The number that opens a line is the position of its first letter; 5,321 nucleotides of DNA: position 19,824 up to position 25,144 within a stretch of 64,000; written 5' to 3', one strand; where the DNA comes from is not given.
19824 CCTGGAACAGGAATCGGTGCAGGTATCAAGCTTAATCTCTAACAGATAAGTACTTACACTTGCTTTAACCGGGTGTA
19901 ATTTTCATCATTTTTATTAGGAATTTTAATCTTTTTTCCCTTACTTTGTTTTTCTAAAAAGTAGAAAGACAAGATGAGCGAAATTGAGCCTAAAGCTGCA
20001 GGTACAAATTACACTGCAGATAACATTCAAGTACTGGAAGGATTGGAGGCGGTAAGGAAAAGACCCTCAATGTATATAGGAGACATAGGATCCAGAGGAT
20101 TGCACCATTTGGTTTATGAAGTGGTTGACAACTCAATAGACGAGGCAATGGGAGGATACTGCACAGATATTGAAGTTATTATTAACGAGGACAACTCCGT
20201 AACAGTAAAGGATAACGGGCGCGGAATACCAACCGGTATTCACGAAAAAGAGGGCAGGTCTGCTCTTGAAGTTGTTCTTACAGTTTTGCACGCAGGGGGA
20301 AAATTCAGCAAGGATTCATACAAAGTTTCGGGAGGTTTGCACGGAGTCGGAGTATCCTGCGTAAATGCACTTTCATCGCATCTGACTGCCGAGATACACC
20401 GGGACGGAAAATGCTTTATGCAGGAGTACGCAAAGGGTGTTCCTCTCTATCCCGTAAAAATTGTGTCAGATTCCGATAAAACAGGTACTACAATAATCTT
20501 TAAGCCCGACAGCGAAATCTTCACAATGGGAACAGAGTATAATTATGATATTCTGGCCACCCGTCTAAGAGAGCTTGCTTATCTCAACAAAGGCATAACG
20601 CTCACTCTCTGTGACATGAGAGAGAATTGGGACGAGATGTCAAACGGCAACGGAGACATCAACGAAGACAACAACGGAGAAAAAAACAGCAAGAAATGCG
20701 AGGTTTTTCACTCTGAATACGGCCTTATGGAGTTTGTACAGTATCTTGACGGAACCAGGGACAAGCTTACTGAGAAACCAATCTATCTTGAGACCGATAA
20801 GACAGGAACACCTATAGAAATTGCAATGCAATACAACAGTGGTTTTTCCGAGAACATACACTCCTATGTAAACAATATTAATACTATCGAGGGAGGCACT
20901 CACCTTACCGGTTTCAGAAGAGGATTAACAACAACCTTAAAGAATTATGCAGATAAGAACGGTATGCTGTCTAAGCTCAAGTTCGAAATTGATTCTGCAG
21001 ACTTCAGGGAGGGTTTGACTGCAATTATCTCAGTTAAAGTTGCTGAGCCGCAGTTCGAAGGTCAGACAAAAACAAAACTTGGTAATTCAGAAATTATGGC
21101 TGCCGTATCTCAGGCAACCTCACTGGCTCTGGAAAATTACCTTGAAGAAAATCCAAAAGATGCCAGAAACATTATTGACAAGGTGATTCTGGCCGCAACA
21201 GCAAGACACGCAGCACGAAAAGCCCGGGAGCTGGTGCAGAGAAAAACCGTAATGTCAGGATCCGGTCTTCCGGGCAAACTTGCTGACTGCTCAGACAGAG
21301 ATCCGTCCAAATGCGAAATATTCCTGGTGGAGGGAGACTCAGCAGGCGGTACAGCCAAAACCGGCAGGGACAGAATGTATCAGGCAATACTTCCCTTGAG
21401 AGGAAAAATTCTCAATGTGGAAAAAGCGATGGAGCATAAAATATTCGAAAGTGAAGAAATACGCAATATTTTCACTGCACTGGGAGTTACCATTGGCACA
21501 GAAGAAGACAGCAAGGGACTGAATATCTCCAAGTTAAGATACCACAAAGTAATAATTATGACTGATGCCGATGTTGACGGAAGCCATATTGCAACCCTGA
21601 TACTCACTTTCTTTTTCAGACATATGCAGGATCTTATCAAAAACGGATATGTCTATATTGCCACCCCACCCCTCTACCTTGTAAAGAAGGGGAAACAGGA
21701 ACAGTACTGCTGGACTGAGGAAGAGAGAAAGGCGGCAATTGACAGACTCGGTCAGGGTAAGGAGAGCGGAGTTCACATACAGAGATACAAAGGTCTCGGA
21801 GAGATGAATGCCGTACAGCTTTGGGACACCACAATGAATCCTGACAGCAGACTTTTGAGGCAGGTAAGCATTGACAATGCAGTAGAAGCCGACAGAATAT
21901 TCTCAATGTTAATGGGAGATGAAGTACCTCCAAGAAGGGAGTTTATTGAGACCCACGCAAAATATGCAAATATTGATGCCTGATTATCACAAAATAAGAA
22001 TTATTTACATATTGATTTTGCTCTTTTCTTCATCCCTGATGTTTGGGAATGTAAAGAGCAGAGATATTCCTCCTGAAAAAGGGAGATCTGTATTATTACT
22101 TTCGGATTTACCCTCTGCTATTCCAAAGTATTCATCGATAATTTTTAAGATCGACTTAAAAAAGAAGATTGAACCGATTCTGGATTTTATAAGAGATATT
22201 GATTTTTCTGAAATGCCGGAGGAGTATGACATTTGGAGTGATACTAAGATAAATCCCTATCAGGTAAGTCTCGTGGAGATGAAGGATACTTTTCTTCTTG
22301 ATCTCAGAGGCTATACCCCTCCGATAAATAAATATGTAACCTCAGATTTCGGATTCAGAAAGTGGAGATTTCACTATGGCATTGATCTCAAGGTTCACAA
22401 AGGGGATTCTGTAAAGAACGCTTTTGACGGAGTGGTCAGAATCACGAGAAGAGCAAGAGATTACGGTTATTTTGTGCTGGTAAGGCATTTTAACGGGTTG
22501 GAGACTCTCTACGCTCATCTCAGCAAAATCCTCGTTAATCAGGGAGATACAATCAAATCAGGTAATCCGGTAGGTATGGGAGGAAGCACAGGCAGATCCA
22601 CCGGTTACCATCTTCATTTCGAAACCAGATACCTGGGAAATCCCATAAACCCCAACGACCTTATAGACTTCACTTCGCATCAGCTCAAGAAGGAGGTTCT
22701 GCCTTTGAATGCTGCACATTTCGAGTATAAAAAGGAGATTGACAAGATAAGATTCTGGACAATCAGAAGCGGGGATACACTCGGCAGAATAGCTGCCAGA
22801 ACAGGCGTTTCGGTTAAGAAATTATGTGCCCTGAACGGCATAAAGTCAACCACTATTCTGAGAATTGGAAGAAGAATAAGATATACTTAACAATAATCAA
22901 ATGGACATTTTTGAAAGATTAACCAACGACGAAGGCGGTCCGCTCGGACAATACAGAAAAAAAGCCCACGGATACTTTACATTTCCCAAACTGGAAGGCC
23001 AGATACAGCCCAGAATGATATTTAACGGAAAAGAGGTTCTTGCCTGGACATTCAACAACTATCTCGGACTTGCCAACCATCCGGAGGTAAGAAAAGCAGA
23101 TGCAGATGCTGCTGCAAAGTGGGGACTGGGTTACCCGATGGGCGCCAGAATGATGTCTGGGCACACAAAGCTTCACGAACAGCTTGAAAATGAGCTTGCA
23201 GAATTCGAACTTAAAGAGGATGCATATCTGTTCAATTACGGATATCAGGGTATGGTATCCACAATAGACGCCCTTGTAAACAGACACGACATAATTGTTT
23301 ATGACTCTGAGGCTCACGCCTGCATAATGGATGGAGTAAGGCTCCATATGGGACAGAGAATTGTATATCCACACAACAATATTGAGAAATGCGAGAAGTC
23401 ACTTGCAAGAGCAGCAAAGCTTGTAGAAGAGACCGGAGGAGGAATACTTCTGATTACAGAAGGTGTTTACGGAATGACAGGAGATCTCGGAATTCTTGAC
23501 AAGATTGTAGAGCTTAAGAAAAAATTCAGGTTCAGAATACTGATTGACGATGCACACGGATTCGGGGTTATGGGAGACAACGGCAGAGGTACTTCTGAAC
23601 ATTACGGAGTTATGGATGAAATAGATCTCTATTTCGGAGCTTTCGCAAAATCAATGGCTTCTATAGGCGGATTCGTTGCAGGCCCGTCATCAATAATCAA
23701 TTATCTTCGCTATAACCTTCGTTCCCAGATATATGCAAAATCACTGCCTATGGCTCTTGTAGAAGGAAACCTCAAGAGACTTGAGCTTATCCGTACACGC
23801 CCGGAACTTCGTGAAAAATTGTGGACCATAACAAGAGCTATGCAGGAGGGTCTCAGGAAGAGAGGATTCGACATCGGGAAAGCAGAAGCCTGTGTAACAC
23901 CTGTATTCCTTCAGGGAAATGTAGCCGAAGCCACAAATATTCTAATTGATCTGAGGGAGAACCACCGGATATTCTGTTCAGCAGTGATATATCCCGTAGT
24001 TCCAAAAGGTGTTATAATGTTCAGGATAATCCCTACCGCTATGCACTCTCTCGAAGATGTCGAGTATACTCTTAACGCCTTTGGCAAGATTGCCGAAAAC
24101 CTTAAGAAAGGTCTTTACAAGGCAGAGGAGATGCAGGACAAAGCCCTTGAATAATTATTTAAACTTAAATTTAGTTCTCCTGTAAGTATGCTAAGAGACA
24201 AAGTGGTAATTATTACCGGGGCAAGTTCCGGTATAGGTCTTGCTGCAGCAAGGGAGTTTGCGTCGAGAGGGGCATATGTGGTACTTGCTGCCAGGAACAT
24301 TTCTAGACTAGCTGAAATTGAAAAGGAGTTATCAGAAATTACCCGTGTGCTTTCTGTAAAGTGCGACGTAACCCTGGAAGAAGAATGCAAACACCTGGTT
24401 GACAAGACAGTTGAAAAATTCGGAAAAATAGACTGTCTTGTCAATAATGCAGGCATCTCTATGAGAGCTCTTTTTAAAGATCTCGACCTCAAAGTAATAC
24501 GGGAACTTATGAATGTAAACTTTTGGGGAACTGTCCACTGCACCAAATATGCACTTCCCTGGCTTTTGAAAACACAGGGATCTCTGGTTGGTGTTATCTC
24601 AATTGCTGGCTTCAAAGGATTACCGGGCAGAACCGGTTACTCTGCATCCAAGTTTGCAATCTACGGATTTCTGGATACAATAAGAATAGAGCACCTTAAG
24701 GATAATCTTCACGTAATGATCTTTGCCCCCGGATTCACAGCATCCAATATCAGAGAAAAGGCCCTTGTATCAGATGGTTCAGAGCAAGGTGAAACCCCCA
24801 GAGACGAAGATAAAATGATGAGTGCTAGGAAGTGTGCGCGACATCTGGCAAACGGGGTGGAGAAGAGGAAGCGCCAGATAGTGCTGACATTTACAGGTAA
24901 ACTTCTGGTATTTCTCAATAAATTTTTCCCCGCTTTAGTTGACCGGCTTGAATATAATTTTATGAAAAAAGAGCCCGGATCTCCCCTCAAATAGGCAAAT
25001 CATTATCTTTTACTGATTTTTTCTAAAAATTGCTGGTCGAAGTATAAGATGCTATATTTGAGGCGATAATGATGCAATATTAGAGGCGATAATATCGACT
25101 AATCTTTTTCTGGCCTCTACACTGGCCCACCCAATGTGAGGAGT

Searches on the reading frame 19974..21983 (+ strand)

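Call 40: search_protein_families(library=pfam, proteins=[window:19974-21983:+], max_evalue=1e-8)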
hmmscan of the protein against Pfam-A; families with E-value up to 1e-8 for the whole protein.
window:19974-21983:+ (669 aa): 4 families
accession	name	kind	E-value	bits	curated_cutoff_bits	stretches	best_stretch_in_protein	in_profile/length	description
PF00204.31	DNA_gyraseB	-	2.6e-57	193.5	27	1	250-419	1-172/173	DNA gyrase B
PF00986.26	DNA_gyraseB_C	-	6.7e-30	103.5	29.8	1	598-659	2-63/63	DNA gyrase B subunit, carboxyl terminus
PF01751.28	Toprim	-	2.1e-19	69.9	23.1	1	448-563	1-94/96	Toprim domain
PF02518.31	HATPase_c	-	1.3e-17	64.7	26.4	1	41-180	4-109/111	Histidine kinase-, DNA gyrase B-, and HSP90-like ATPase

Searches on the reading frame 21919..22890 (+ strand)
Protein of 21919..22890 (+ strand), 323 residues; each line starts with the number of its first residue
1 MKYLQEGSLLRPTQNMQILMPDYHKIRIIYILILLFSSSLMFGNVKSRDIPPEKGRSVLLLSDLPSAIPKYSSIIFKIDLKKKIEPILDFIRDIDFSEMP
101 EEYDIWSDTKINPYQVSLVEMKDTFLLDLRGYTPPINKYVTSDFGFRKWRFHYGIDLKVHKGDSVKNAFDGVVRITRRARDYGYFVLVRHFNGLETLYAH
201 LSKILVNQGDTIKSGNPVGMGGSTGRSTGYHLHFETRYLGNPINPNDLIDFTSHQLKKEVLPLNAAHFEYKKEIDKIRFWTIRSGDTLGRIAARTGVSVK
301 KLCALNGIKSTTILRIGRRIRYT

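Call 40: search_protein_families(library=pfam, proteins=[window:21919-22890:+], max_evalue=1e-8)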
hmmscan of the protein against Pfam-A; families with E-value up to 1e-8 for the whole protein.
window:21919-22890:+ (323 aa): 2 families
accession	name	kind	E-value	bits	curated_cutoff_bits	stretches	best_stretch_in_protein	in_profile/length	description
PF01551.29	Peptidase_M23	-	1.4e-28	99.4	28.7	1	150-245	1-96/96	Peptidase family M23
PF01476.26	LysM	-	6.2e-13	48.9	20.9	1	281-321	2-41/43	LysM domain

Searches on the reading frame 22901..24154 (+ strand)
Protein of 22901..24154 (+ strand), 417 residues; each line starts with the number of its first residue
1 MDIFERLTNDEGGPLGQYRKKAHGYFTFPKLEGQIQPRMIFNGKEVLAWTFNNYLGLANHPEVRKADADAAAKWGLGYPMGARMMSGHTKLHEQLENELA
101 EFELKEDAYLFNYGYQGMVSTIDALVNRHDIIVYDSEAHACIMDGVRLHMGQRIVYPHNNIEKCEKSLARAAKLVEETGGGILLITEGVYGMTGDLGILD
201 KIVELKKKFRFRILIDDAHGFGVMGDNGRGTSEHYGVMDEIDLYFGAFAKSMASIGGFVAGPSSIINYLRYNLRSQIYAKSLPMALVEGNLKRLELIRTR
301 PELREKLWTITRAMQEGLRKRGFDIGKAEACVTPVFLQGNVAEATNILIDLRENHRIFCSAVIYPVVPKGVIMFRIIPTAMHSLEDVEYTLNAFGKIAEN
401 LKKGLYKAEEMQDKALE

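Call 40: search_protein_families(library=pfam, proteins=[window:22901-24154:+], max_evalue=1e-8)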
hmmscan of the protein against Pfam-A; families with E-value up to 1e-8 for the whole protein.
window:22901-24154:+ (417 aa): 1 family
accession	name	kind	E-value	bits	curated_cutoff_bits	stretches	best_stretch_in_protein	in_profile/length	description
PF00155.27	Aminotran_1_2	-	1.3e-33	117.1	19.7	1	45-393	2-360/361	Aminotransferase class I and II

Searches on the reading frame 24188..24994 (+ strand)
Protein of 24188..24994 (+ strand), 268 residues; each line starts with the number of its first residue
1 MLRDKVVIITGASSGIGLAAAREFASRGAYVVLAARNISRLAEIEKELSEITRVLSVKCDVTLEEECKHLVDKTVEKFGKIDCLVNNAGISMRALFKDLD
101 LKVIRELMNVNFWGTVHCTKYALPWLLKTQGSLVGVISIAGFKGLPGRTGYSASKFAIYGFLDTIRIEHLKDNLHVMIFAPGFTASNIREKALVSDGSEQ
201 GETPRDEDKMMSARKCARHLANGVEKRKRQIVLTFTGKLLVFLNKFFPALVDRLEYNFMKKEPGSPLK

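Call 40: search_protein_families(library=pfam, proteins=[window:24188-24994:+], max_evalue=1e-8)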
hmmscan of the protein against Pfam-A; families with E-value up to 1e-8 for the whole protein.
window:24188-24994:+ (268 aa): 3 families
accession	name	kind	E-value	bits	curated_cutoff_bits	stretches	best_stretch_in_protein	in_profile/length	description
PF00106.31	adh_short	-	2.4e-53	180.9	26.6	1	5-191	1-189/195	short chain dehydrogenase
PF13561.12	adh_short_C2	-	1.4e-35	123.4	27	1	11-191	1-183/236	Enoyl-(Acyl carrier protein) reductase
PF08659.16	KR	-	9.3e-14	52.2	22.6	1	7-158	3-156/180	KR domain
